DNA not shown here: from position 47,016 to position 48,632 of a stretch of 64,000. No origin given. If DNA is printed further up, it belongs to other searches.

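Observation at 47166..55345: sorD-sorE catabolic cluster with ABC import and an ADP-dependent kinase instead of a PTS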

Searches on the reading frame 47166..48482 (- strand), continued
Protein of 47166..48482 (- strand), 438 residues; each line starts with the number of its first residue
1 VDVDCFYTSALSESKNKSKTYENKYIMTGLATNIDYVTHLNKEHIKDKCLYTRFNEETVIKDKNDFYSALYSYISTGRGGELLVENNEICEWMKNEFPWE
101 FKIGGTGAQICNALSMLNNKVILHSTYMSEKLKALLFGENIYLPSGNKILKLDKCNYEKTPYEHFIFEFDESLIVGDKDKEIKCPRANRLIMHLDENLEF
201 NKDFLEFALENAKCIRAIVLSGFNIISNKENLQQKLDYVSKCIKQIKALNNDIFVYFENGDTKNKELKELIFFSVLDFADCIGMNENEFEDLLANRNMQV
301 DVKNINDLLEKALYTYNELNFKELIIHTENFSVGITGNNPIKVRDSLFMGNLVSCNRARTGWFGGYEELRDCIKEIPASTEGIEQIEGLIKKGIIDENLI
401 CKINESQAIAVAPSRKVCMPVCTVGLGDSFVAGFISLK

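Call 47: search_protein_families(library=pfam, proteins=[L015:3044-4297:+, L015:4288-5175:+, L015:5327-6205:+, L015:6497-7804:+, L015:7924-8877:+, L015:8922-9800:+, L015:9848-11389:+, L015:11897-12751:+, L015:13865-15406:+], max_evalue=0.00001)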
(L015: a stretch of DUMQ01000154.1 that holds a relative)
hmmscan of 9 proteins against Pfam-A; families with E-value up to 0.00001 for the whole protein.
L015:3044-4297:+ (417 aa): 1 family
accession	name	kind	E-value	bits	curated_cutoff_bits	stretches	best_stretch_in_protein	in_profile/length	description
PF04055.27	Radical_SAM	-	3.7e-14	53.7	29.5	1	163-268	73-165/166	Radical SAM superfamily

L015:4288-5175:+ (295 aa): 2 families
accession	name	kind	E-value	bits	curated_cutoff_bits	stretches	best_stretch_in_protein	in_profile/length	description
PF21948.1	LplA-B_cat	-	2e-39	136.1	27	1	16-251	3-196/200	Lipoyl protein ligase A/B catalytic domain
PF03099.24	BPL_LplA_LipB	-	2.8e-15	56.9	21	1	68-203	24-133/133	Biotin/lipoate A/B protein ligase family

L015:5327-6205:+ (292 aa): 2 families
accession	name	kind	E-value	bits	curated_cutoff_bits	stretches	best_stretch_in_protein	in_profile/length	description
PF01418.23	HTH_6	-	5.9e-26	90.7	28.3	1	16-87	3-74/77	Helix-turn-helix domain, rpiR family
PF01380.27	SIS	-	3.5e-18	66.1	25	1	138-265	2-129/131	SIS domain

L015:6497-7804:+ (435 aa): 2 families
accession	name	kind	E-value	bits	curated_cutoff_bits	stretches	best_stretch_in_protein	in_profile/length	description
PF01547.30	SBP_bac_1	-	2e-47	163.1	26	1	55-349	9-306/307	Bacterial extracellular solute-binding protein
PF13416.11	SBP_bac_8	-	9.7e-38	131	27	1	59-373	2-273/279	Bacterial extracellular solute-binding protein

L015:7924-8877:+ (317 aa): 1 family
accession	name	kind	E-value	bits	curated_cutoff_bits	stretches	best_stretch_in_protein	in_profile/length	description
PF00528.27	BPD_transp_1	-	1.8e-17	64.1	26.4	1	107-313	2-178/184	Binding-protein-dependent transport system inner membrane component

L015:8922-9800:+ (292 aa): 1 family
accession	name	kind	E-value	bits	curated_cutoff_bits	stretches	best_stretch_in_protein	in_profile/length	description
PF00528.27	BPD_transp_1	-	5e-21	75.7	26.4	1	102-281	3-178/184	Binding-protein-dependent transport system inner membrane component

L015:9848-11389:+ (513 aa): 1 family
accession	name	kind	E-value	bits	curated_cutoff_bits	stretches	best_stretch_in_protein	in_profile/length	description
PF04587.20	ADP_PFK_GK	-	1.6e-51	175.8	27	1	63-509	3-428/430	ADP-specific Phosphofructokinase/Glucokinase conserved region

L015:11897-12751:+ (284 aa): 1 family
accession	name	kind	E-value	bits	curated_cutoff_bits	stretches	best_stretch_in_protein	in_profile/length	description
PF01116.26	F_bP_aldolase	-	1.8e-100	336.4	25.5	1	5-283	2-277/277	Fructose-bisphosphate aldolase class-II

L015:13865-15406:+ (513 aa): 1 family
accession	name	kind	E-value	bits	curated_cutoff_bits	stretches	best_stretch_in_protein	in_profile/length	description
PF04165.18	DUF401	-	1.1e-46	160.5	24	2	15-202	3-185/393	Protein of unknown function (DUF401)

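Call 48: search_protein_families(library=pfam, proteins=[L016:117-1010:-, L016:1283-2158:+, L016:2180-2863:+, L016:2870-4198:+, L016:4119-5732:+, L016:5733-7292:+, L016:7285-8274:+, L016:8351-9448:+, L016:9563-10336:+, L016:10333-11178:+], max_evalue=0.00001)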
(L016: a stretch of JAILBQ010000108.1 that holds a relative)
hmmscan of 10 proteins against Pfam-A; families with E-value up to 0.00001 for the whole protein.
L016:117-1010:- (297 aa): 1 family
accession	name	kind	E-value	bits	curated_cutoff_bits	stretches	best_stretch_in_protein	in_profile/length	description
PF00294.29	PfkB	-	3e-43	148.7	25.8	1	3-285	4-301/302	pfkB family carbohydrate kinase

L016:1283-2158:+ (291 aa): 1 family
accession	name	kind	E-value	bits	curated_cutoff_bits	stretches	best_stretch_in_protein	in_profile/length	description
PF01116.26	F_bP_aldolase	-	7.1e-90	301.7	25.5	1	4-281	2-277/277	Fructose-bisphosphate aldolase class-II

L016:2180-2863:+ (227 aa): 1 family
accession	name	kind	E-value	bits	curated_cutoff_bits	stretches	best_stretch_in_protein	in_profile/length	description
PF07385.18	Lyx_isomer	-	2.9e-77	259.3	20.8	1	1-225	1-222/222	D-lyxose isomerase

L016:2870-4198:+ (442 aa): 1 family
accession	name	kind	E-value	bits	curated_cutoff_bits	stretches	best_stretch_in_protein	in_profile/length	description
PF04587.20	ADP_PFK_GK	-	1e-27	97.4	27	1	31-432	5-425/430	ADP-specific Phosphofructokinase/Glucokinase conserved region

L016:4119-5732:+ (537 aa): 2 families
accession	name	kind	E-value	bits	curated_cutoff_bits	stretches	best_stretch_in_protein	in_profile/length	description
PF00370.27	FGGY_N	-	5.2e-65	219.9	28.8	1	32-275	2-245/245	FGGY family of carbohydrate kinases, N-terminal domain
PF02782.22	FGGY_C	-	6.6e-32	111.3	27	1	285-471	2-197/198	FGGY family of carbohydrate kinases, C-terminal domain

L016:5733-7292:+ (519 aa): 3 families
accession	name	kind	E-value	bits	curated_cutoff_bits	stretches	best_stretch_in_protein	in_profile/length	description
PF00005.33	ABC_tran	-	4.1e-55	186.6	25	2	41-191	1-137/137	ABC transporter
PF13304.12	AAA_21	-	6.2e-12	46.6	27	0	150-220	225-298/304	AAA domain, putative AbiEii toxin, Type IV TA system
PF02463.25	SMC_N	-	1.6e-06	28.1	40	0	52-235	25-212/220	RecF/RecN/SMC N terminal domain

L016:7285-8274:+ (329 aa): 1 family
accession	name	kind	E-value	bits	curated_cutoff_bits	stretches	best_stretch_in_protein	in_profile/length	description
PF02653.21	BPD_transp_2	-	4.7e-39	134.6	26.8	1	52-318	1-269/269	Branched-chain amino acid transport system / permease component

L016:8351-9448:+ (365 aa): 1 family
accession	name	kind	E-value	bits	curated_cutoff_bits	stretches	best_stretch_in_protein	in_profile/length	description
PF13407.12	Peripla_BP_4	-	2.7e-44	152.1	35.1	1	81-342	1-257/258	Periplasmic binding protein domain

L016:9563-10336:+ (257 aa): 1 family
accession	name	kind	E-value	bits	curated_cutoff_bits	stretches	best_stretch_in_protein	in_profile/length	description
PF00121.24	TIM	-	5.8e-74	249.1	20.1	1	7-251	4-244/245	Triosephosphate isomerase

L016:10333-11178:+ (281 aa): 2 families
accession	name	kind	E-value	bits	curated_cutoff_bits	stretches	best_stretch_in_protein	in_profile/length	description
PF01418.23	HTH_6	-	7.8e-20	71.1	28.3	1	14-85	3-74/77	Helix-turn-helix domain, rpiR family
PF01380.27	SIS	-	3.4e-14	53.2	25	1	132-233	7-109/131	SIS domain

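Call 83: find_related_loci(query=A2, collection=metagenome_contigs, flank=8000)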
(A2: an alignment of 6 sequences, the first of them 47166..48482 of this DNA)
Query A2 (438 aa) in metagenome_contigs; peptide patterns used: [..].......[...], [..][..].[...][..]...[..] (x = any residue, [..] = any of these).
89 stretches matched a pattern; 4 encode a relative of the query (tblastn E <= 1e-3); 4 distinct loci.
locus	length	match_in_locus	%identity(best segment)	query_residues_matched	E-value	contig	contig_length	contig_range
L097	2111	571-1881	29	4-436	2e-55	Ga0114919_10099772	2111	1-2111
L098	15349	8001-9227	25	9-435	3e-30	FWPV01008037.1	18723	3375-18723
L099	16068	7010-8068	25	68-435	4e-29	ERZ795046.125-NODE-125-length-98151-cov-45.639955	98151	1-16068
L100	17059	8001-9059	25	68-435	4e-29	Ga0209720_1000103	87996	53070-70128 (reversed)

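Call 84: predict_structure(alignment_id=A1)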
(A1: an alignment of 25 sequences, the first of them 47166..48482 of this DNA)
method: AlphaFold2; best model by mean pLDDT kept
length: 438 residues; sequences in the alignment: 25
mean_pLDDT: 91.0   pTM: 0.92
mean pLDDT of the five models: 91.0, 90.7, 90.7, 89.0, 88.7
residues with pLDDT >= 90: 305; 70-90: 125; 50-70: 8; < 50: 0
segments of 3 or more residues with pLDDT < 50: none
pLDDT, mean of each block of 10 residues (from residue 1): 93 95 92 89 80 77 92 89 91 93 91 96 88 87 89 76 90 82 89 82 89 95 88 93 95 93 85 92 93 90 95 94 95 96 98 97 96 95 97 96 93 92 92 96
secondary structure, 60 per line:
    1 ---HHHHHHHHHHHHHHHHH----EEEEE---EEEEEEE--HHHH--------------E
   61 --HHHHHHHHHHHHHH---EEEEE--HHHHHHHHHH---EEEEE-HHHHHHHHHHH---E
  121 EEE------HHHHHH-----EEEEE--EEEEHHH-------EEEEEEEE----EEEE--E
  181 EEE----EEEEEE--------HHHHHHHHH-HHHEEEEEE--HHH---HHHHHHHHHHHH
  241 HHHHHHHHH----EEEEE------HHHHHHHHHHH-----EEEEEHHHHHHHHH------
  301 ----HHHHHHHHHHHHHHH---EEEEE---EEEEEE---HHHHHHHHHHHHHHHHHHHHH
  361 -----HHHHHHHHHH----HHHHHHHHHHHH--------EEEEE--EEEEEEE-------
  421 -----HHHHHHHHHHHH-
elements in order: H4-20 E25-29 E33-39 H42-45 H63-76 E80-84 H87-96 E100-104 H106-116 E120-123 H130-135 E141-145 E148-151 E162-169 E174-177 E180-183 E188-193 H202-210 E215-220 H229-249 E254-258 H265-275 E281-285 H286-294 H305-319 E323-327 E331-336 H340-360 H366-375 H380-391 E400-404 E407-413 H426-437

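Call 87: fold_search(model_id=the predicted structure, library=pdb)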
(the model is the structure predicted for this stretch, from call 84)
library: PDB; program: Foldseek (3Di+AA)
matches with E <= 10: 1340; with E <= 0.001: 259
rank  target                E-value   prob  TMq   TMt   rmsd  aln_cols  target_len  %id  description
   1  6c8z                  3.8e-35  1.00  0.76  0.69   6.7       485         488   22  Last common ancestor of ADP-dependent phosphofructokinases from Methanosarcinales (released 2018-02-07)
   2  3drw_A                7.9e-33  1.00  0.71  0.68   6.0       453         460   22  Crystal Structure of a Phosphofructokinase from Pyrococcus horikoshii OT3 with AMP (released 2008-12-23)
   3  3drw_B                1.7e-32  1.00  0.71  0.69   5.9       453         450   23  Crystal Structure of a Phosphofructokinase from Pyrococcus horikoshii OT3 with AMP (released 2008-12-23)
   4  5o0i                  1.8e-32  1.00  0.82  0.80   3.8       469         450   21  ADP-dependent glucokinase from Pyrococcus horikoshii (released 2018-05-30)
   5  1u2x_A                8.8e-32  1.00  0.71  0.70   6.0       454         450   22  Crystal Structure of a Hypothetical ADP-dependent Phosphofructokinase from Pyrococcus horikoshii OT3 (released 2004-09-14)
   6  5od2_B                1.2e-31  1.00  0.84  0.80   3.5       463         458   20  Crystal structure of ADP-dependent glucokinase from Methanocaldococcus jannaschii (released 2018-01-31)
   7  5k27_B                3.0e-31  1.00  0.79  0.77   4.3       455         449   24  Crystal structure of ancestral protein ancMT of ADP-dependent sugar kinases family. (released 2017-05-24)
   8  5od2_A                3.5e-31  1.00  0.83  0.80   3.4       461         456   20  Crystal structure of ADP-dependent glucokinase from Methanocaldococcus jannaschii (released 2018-01-31)
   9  5kkg_B                3.5e-31  1.00  0.79  0.77   4.0       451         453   24  Crystal structure of E72A mutant of ancestral protein ancMT of ADP-dependent sugar kinases family (released 2017-07-26)
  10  5o0j                  4.9e-31  1.00  0.88  0.85   2.9       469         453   22  ADP-dependent glucokinase from Pyrococcus horikoshii (released 2018-05-30)
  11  6xio                  7.4e-31  1.00  0.84  0.80   3.5       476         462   22  ADP-dependent kinase complex with fructose-6-phosphate and ADPbetaS (released 2021-01-20)
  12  5kkg_A                9.3e-31  1.00  0.75  0.73   5.0       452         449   23  Crystal structure of E72A mutant of ancestral protein ancMT of ADP-dependent sugar kinases family (released 2017-07-26)
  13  4b8s                  1.0e-30  1.00  0.87  0.82   3.0       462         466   20  Crystal Structure of Thermococcus litoralis ADP-dependent Glucokinase (GK) (released 2013-07-10)
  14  1gc5                  1.2e-30  1.00  0.83  0.78   3.9       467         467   20  CRYSTAL STRUCTURE OF A NOVEL ADP-DEPENDENT GLUCOKINASE FROM THERMOCOCCUS LITORALIS (released 2001-07-25)
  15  1ua4                  2.5e-30  1.00  0.89  0.86   2.7       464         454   22  Crystal Structure of an ADP-dependent Glucokinase from Pyrococcus furiosus (released 2004-02-27)
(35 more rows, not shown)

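Call 108: list_cluster_members(proteins=[P0002, P0278, P0010])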
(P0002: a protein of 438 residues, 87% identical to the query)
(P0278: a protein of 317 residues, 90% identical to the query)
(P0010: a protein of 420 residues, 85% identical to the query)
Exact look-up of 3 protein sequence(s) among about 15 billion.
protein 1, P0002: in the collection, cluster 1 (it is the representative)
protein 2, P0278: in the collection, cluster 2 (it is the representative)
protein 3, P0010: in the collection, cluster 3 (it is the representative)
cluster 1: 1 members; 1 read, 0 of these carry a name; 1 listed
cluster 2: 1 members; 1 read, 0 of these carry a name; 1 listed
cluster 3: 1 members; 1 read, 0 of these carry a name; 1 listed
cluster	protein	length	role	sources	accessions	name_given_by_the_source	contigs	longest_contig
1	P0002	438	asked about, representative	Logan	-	-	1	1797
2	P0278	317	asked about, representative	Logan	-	-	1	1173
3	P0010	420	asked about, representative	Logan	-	-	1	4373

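Call 109: search_protein_families(library=ncbifam, proteins=[L015:11897-12751:+, L001:7727-8599:+, L016:1283-2158:+, L015:9848-11389:+, L016:2870-4198:+], max_evalue=1e-20)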
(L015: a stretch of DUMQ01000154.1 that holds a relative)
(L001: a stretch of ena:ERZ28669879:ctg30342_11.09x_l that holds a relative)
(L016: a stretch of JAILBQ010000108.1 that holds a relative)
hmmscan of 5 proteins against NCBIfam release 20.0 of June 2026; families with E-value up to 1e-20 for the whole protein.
L015:11897-12751:+ (284 aa): 20 families
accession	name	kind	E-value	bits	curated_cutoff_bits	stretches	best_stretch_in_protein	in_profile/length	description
NF009497.0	PRK12857.1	equivalog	3.1e-111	371.1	423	1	1-283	1-283/284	class II fructose-1,6-bisphosphate aldolase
NF006626.0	PRK09195.1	subfamily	4e-99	331.3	384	1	7-283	7-283/284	tagatose-bisphosphate aldolase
NF009374.0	PRK12737.1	subfamily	1e-96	323.3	383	1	8-284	8-284/284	tagatose-bisphosphate aldolase subunit GatY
TIGR01859.1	fruc_bis_ald_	equivalog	2.9e-94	315.9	343.05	1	4-283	2-281/282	class II fructose-1,6-bisphosphate aldolase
TIGR01858.1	tag_bisphos_ald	equivalog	2.7e-91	305.6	443.55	1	8-283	6-281/282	tagatose bisphosphate family class II aldolase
TIGR00167.1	cbbA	subfamily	2.7e-87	292.8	215.6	1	3-283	3-289/290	ketose-bisphosphate aldolase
NF006042.0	PRK08185.1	subfamily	8.8e-83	277.9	405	1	4-283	3-283/287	hypothetical protein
NF005943.0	PRK07998.1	equivalog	1e-77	261.4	364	1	1-282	1-279/283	class II aldolase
NF005284.0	PRK06801.1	equivalog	1.1e-77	261.2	406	1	1-283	1-285/286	ketose 1,6-bisphosphate aldolase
NF006376.0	PRK08610.1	equivalog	1.4e-76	258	527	1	1-283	1-284/286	class II fructose-bisphosphate aldolase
NF005288.0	PRK06806.1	equivalog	1.2e-74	251.1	396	1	1-283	1-280/281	class II fructose-bisphosphate aldolase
NF005823.0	PRK07709.1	equivalog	2.3e-74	250.7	545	1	1-282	1-283/285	class II fructose-bisphosphate aldolase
NF009375.0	PRK12738.1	equivalog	1.5e-71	240.9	542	1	8-284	8-284/286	tagatose-bisphosphate aldolase subunit KbaY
NF004493.0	PRK05835.1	equivalog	1.6e-69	234.5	558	1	8-216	7-218/307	class II fructose-bisphosphate aldolase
NF005481.0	PRK07084.1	equivalog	2.9e-59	200.9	511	1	8-219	17-237/324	class II fructose-bisphosphate aldolase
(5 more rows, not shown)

L001:7727-8599:+ (290 aa): 20 families
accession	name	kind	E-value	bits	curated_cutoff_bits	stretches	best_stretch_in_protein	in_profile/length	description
TIGR01859.1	fruc_bis_ald_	equivalog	5.1e-98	328.2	343.05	1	6-289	4-281/282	class II fructose-1,6-bisphosphate aldolase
NF009497.0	PRK12857.1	equivalog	5.1e-97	324.5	423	1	1-288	1-282/284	class II fructose-1,6-bisphosphate aldolase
TIGR00167.1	cbbA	subfamily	1e-89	300.8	215.6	1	1-289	1-289/290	ketose-bisphosphate aldolase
NF006626.0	PRK09195.1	subfamily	6.2e-85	284.8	384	1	3-288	3-282/284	tagatose-bisphosphate aldolase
NF009374.0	PRK12737.1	subfamily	1.3e-84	283.6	383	1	3-288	3-282/284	tagatose-bisphosphate aldolase subunit GatY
NF006376.0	PRK08610.1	equivalog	2.3e-81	273.7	527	1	1-290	1-285/286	class II fructose-bisphosphate aldolase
NF005823.0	PRK07709.1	equivalog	3.4e-81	273.2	545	1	1-288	1-283/285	class II fructose-bisphosphate aldolase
TIGR01858.1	tag_bisphos_ald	equivalog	6.8e-78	261.6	443.55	1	6-288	4-280/282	tagatose bisphosphate family class II aldolase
NF006042.0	PRK08185.1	subfamily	2.6e-73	246.9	405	1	3-286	2-280/287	hypothetical protein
NF005284.0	PRK06801.1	equivalog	4.7e-71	239.5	406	1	1-288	1-284/286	ketose 1,6-bisphosphate aldolase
NF005943.0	PRK07998.1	equivalog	1.4e-69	234.7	364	1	1-288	1-279/283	class II aldolase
NF004493.0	PRK05835.1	equivalog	3.5e-67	226.8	558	1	8-225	7-220/307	class II fructose-bisphosphate aldolase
NF005288.0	PRK06806.1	equivalog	6.2e-63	212.7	396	1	1-288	1-279/281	class II fructose-bisphosphate aldolase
NF009375.0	PRK12738.1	equivalog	2.4e-62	210.7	542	1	3-288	3-282/286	tagatose-bisphosphate aldolase subunit KbaY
NF005590.0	PRK07315.1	equivalog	3e-58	197.5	443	1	5-245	5-239/293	class II fructose-bisphosphate aldolase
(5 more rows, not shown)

L016:1283-2158:+ (291 aa): 20 families
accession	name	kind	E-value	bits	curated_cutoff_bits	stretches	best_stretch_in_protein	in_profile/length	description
NF006042.0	PRK08185.1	subfamily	2.9e-120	400.9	405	1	1-285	1-287/287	hypothetical protein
TIGR01859.1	fruc_bis_ald_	equivalog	1.3e-79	267.9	343.05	1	2-281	1-281/282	class II fructose-1,6-bisphosphate aldolase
TIGR00167.1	cbbA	subfamily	1e-77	261.4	215.6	1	1-281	2-289/290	ketose-bisphosphate aldolase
NF006626.0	PRK09195.1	subfamily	1.7e-77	260.4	384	1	2-275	3-277/284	tagatose-bisphosphate aldolase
NF009374.0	PRK12737.1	subfamily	2.6e-77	259.7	383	1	2-280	3-282/284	tagatose-bisphosphate aldolase subunit GatY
NF009497.0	PRK12857.1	equivalog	8.3e-74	248.3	423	1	1-279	2-281/284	class II fructose-1,6-bisphosphate aldolase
TIGR01858.1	tag_bisphos_ald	equivalog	2.5e-72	243.4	443.55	1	4-276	3-276/282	tagatose bisphosphate family class II aldolase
NF005288.0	PRK06806.1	equivalog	3.3e-65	220.1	396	1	2-281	3-280/281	class II fructose-bisphosphate aldolase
NF005943.0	PRK07998.1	equivalog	2e-61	208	364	1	2-281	3-280/283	class II aldolase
NF005284.0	PRK06801.1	equivalog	6.3e-60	203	406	1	2-281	3-285/286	ketose 1,6-bisphosphate aldolase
NF009375.0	PRK12738.1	equivalog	5.3e-55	186.6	542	1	3-282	4-284/286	tagatose-bisphosphate aldolase subunit KbaY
NF006376.0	PRK08610.1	equivalog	1.7e-52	179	527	1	2-279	3-282/286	class II fructose-bisphosphate aldolase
NF004493.0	PRK05835.1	equivalog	1.5e-49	168.9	558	1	1-214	1-217/307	class II fructose-bisphosphate aldolase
NF005823.0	PRK07709.1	equivalog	1.8e-49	169.1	545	1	2-279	3-282/285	class II fructose-bisphosphate aldolase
NF005481.0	PRK07084.1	equivalog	2.1e-48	165.2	511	1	2-217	12-236/324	class II fructose-bisphosphate aldolase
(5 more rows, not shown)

L015:9848-11389:+ (513 aa): 3 families
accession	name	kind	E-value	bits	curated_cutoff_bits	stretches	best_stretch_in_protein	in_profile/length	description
NF010642.0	PRK14039.1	equivalog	4.6e-46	157.7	387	1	63-508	3-442/453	ADP-dependent glucokinase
TIGR02045.1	P_fruct_ADP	equivalog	1.6e-33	116.1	408.1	1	67-511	6-438/446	ADP-specific phosphofructokinase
NF010641.0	PRK14038.1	equivalog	6.7e-29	100.9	554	1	65-451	26-418/454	ADP-specific glucokinase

L016:2870-4198:+ (442 aa): 1 family
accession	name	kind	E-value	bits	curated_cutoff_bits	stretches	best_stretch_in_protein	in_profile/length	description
NF010642.0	PRK14039.1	equivalog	2.1e-23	83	387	1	67-435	44-443/453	ADP-dependent glucokinase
